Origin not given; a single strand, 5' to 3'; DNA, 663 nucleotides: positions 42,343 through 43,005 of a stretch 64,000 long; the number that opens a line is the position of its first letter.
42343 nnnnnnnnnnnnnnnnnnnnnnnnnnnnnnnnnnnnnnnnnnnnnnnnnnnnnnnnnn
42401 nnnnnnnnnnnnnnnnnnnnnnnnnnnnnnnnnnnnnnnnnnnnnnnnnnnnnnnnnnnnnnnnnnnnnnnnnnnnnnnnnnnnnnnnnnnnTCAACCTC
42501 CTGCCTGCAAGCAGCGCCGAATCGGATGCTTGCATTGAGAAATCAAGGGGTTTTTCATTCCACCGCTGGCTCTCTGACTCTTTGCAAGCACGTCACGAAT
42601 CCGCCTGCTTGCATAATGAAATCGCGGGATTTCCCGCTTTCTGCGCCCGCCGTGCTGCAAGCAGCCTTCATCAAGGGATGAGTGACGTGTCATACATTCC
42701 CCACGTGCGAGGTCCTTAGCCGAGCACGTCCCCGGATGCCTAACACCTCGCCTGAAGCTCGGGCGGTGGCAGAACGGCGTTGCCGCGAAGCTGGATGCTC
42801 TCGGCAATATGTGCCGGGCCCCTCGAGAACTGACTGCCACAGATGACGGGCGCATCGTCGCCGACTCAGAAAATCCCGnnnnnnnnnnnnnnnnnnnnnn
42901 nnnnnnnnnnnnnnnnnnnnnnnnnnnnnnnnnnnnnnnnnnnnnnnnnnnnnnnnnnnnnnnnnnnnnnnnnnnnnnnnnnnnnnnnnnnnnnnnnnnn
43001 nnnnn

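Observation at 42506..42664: Candidate oriT with reiterated inverted repeats upstream of the RHH-T4CP-relaxase operon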

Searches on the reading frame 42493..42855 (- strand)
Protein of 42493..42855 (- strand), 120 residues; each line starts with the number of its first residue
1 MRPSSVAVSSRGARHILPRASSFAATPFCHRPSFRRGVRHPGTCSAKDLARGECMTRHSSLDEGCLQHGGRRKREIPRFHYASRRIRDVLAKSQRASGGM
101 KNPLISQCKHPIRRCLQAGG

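Call 4: search_protein_families(library=pfam, proteins=[window:42493-42855:-], max_evalue=0.01)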
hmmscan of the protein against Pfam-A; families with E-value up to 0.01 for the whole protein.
window:42493-42855:- (120 aa): 0 families
